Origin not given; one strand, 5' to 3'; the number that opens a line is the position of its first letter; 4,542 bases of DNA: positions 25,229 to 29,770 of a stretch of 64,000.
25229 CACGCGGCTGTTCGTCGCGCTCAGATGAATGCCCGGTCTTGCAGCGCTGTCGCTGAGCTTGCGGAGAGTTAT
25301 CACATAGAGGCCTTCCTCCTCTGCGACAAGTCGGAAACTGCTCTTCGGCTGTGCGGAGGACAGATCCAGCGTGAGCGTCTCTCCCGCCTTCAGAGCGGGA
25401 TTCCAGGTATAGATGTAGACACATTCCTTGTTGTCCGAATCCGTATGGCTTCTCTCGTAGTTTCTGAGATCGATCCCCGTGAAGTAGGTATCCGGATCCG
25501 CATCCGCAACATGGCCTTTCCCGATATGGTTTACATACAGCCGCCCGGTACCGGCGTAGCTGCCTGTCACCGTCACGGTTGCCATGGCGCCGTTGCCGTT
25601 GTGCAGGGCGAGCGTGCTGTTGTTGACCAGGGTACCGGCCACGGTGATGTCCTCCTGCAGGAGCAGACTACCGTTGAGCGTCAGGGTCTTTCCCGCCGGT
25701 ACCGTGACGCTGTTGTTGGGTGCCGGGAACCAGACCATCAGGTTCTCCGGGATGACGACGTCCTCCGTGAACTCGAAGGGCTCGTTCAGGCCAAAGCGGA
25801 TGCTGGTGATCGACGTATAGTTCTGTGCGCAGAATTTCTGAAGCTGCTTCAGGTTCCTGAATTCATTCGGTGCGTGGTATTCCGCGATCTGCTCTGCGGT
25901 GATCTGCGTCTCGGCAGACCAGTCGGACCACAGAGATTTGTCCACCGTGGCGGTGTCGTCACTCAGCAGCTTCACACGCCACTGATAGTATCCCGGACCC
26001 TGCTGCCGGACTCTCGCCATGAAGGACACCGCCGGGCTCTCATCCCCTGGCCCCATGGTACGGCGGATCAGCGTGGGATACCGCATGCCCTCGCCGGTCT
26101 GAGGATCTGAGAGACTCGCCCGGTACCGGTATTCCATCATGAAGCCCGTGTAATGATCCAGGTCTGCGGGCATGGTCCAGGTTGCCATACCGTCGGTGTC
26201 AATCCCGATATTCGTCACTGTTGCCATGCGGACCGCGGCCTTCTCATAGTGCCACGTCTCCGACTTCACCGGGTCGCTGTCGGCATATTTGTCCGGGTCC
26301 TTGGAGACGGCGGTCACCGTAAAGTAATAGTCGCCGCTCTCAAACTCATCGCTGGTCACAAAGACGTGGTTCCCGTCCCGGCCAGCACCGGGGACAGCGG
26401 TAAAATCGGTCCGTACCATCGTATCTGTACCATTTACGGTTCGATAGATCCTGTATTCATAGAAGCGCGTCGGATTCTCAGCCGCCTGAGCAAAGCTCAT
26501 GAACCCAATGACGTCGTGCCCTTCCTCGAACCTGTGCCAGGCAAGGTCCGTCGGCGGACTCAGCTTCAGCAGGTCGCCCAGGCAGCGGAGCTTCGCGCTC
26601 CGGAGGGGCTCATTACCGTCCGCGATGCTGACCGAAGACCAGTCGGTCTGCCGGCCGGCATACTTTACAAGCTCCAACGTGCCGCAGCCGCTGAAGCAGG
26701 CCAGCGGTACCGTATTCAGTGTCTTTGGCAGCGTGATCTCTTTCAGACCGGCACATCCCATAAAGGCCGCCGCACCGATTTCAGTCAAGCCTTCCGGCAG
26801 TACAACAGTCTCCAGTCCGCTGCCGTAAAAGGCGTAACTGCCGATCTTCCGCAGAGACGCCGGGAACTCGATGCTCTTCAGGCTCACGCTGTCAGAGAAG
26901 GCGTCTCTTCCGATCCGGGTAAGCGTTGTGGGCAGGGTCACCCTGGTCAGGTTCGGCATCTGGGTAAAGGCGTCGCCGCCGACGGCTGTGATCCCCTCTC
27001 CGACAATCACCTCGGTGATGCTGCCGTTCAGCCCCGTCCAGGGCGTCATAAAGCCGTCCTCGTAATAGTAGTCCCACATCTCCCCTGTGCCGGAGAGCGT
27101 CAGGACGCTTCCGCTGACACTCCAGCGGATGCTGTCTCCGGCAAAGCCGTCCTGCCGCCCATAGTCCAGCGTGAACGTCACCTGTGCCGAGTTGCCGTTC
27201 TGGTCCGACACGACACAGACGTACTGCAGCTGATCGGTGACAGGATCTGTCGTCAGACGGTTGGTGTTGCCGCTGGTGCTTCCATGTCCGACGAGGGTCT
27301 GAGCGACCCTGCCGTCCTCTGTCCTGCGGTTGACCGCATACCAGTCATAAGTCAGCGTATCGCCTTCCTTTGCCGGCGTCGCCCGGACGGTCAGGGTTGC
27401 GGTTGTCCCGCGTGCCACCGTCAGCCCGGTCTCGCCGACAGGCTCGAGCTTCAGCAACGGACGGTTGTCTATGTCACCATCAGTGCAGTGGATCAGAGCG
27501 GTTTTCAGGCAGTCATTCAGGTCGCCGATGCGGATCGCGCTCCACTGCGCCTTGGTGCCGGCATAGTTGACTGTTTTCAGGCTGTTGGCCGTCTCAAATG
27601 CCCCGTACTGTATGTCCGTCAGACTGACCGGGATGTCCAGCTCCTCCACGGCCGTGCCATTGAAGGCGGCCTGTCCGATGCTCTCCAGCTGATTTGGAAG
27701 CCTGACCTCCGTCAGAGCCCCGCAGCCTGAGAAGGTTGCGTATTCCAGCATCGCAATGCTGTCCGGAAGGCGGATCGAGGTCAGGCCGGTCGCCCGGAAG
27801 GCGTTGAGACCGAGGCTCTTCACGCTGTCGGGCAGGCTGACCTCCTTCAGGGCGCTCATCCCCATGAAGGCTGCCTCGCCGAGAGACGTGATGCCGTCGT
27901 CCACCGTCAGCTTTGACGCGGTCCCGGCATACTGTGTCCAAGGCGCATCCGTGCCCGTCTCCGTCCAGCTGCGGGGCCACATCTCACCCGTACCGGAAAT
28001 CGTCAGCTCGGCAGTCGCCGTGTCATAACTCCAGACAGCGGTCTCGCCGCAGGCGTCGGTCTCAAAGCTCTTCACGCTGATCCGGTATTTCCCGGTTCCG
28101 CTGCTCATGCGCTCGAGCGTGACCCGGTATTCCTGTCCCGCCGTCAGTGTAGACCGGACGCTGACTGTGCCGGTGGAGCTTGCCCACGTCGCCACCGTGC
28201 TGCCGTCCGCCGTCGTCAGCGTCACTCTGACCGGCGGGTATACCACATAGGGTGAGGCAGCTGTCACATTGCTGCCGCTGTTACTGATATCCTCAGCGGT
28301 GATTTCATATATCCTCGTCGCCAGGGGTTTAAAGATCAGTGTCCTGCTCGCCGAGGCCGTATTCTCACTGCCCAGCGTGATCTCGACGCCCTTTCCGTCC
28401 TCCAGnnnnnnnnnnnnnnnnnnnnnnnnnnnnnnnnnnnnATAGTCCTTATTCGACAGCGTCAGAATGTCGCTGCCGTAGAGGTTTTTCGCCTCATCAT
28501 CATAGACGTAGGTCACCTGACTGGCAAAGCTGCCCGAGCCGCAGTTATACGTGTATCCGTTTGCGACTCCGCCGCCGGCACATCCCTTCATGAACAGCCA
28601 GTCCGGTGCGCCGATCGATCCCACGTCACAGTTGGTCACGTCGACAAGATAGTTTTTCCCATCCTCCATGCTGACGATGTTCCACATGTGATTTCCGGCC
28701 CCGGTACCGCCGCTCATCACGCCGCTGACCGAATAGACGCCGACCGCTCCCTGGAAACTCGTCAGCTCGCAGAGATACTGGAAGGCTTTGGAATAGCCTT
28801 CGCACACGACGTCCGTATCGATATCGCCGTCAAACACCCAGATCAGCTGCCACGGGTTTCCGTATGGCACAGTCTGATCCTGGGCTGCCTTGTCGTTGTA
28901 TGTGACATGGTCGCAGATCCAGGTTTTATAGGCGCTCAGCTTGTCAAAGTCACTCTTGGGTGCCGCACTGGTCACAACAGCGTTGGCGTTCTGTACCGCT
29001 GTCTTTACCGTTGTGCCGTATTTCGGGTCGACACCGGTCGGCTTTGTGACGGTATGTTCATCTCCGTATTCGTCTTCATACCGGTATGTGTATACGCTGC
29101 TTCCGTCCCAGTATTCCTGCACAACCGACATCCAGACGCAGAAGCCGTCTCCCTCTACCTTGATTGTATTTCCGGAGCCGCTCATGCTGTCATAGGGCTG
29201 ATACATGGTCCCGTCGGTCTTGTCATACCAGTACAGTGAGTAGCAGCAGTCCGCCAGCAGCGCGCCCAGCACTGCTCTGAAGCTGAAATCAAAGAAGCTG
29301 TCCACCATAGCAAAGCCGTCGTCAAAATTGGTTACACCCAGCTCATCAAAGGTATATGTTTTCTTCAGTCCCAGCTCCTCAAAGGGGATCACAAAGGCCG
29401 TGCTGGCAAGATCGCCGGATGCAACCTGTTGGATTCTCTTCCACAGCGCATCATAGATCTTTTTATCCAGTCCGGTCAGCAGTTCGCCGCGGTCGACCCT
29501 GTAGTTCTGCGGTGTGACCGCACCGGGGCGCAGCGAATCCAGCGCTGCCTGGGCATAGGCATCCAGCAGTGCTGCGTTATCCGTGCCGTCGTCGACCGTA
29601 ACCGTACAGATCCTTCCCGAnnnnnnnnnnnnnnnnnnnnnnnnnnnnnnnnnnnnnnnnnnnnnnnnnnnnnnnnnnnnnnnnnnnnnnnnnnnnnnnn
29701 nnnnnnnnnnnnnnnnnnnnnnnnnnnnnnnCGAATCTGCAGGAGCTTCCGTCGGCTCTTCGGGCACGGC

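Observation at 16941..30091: Two giant paralogs with an intact transglutaminase-like Cys-His-Asp core on a huge modular scaffold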

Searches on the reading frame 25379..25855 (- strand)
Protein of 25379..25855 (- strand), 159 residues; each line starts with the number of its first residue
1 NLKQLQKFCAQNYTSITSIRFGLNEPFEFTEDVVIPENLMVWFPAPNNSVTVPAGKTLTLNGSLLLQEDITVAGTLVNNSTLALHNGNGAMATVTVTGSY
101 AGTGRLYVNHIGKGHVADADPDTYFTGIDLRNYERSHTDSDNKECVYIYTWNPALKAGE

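Call 59: search_protein_families(library=pfam, proteins=[window:25379-25855:-], max_evalue=1)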
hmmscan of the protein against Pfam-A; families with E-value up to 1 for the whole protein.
window:25379-25855:- (159 aa): 3 families
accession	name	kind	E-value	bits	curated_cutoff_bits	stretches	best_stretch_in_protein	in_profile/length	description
PF10162.14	G8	-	0.026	14.9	22.9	1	43-81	7-46/124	G8 domain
PF19135.5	DUF5818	-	0.068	13.2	27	1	93-112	36-55/57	Protein of unknown function (DUF5818)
PF09136.16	Glucodextran_B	-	0.18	12.1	27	1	62-102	11-50/83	Glucodextranase, domain B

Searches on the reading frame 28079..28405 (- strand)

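Call 59: search_protein_families(library=pfam, proteins=[window:28079-28405:-], max_evalue=1)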
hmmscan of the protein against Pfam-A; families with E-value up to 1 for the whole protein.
window:28079-28405:- (109 aa): 2 families
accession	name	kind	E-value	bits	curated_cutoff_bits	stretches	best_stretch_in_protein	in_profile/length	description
PF18614.7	RNase_II_C_S1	-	0.02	15.2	26.6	0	79-106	26-53/59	RNase II-type exonuclease C-terminal S1 domain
PF09430.16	EMC7_beta-sandw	-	0.2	12.3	26.6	1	46-82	42-81/122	ER membrane protein complex subunit 7, beta-sandwich domain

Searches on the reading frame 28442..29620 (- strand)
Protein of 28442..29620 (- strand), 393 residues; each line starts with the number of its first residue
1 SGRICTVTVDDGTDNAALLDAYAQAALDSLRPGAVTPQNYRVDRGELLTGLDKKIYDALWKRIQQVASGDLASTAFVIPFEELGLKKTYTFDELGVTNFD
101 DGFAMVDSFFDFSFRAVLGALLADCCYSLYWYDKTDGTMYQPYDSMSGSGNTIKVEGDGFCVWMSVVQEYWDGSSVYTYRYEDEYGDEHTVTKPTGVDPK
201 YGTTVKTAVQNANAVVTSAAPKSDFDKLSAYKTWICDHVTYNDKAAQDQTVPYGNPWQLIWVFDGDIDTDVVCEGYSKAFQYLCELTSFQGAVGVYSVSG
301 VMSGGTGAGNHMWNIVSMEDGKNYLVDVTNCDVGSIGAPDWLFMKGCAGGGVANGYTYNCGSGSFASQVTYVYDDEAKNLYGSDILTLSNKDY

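Call 10: search_protein_families(library=pfam, proteins=[window:28442-29620:-], max_evalue=10)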
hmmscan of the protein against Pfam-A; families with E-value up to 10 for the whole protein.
window:28442-29620:- (393 aa): 2 families
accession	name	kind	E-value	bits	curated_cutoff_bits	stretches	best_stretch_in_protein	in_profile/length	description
PF01841.26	Transglut_core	-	0.041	14.6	23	1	219-322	9-102/108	Transglutaminase-like superfamily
PF02922.24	CBM_48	-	0.13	13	22.4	1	149-194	35-81/83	Carbohydrate-binding module 48 (Isoamylase N-terminal domain)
